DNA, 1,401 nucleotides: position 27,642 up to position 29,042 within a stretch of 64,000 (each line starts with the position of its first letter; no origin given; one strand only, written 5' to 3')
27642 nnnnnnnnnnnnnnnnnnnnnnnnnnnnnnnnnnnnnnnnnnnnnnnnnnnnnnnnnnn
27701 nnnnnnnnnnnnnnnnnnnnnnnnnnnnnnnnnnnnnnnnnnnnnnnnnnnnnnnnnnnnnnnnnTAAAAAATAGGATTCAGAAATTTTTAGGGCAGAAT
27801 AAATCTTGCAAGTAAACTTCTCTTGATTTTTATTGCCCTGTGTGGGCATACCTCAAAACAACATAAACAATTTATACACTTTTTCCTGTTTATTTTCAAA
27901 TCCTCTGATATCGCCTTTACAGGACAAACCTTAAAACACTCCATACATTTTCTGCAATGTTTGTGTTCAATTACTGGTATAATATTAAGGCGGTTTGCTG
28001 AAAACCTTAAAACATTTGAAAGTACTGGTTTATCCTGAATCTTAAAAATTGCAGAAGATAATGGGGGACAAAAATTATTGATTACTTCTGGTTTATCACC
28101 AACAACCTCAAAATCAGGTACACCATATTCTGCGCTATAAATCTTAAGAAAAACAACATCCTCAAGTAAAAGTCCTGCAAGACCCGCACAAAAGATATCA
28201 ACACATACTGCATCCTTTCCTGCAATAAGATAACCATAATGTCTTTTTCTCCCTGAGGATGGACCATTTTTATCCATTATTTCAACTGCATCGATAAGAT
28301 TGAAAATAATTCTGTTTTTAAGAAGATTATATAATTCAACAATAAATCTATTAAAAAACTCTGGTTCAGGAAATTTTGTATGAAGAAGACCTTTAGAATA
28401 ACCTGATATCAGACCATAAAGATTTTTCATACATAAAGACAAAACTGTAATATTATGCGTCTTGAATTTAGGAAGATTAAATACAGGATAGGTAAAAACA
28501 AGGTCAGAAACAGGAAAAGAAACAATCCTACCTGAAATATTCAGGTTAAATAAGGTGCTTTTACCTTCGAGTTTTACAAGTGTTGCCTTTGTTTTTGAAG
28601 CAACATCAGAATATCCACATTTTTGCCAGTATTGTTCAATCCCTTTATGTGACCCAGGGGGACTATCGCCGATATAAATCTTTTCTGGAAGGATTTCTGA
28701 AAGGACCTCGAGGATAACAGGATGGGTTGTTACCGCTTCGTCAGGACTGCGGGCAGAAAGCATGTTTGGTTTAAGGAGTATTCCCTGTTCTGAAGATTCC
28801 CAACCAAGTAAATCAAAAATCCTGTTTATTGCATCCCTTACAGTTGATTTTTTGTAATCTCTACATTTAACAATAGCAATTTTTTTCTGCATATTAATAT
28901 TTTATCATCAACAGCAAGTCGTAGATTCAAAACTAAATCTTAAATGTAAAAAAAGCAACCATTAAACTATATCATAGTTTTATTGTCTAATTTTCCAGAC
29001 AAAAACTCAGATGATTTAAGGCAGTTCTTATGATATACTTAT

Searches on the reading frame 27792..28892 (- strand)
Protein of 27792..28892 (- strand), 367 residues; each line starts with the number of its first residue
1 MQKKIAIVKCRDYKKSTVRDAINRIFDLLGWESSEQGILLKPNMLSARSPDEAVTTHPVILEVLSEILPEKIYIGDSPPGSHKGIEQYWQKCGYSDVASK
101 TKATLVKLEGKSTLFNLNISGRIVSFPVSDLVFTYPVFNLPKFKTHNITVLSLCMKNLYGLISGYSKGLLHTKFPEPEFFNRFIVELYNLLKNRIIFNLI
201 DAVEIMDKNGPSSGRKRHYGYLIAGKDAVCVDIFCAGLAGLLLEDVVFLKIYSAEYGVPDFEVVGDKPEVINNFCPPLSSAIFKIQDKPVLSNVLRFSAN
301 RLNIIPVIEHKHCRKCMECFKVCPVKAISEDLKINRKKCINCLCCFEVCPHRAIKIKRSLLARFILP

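Call 52: search_protein_families(library=pfam, proteins=[window:27792-28892:-], max_evalue=0.001)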
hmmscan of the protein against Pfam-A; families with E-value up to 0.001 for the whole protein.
window:27792-28892:- (367 aa): 11 families
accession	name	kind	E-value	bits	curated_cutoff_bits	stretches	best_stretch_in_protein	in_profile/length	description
PF04015.17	DUF362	-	7.3e-40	137.6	24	1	38-236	1-199/200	Domain of unknown function (DUF362)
PF00037.32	Fer4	-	4.3e-10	39.4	21.1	2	333-355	2-24/24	4Fe-4S binding domain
PF12837.12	Fer4_6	-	4e-07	30.1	25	0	306-328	2-24/24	4Fe-4S binding domain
PF13484.11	Fer4_16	-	3.4e-06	28.2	30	1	312-340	1-30/66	4Fe-4S double cluster binding domain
PF13237.11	Fer4_10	-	8.1e-06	26.1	25.5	1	306-350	2-53/53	4Fe-4S dicluster domain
PF12838.12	Fer4_7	-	2.2e-05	25.3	27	1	312-353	1-52/52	4Fe-4S dicluster domain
PF25160.1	LdpA_Fe-S-bd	-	2.6e-05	24.4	27.6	1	318-356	8-45/49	LdpA Fe-S cluster-binding domain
PF14697.11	Fer4_21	-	9.4e-05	22.9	35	0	307-355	2-58/59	4Fe-4S dicluster domain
PF12797.12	Fer4_2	-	0.00014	22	24.5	0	333-350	4-21/22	4Fe-4S binding domain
PF13187.11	Fer4_9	-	0.00038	20.9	27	0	305-328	34-52/52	4Fe-4S dicluster domain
PF12798.12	Fer4_3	-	0.00075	20.6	27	0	313-327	1-15/15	4Fe-4S binding domain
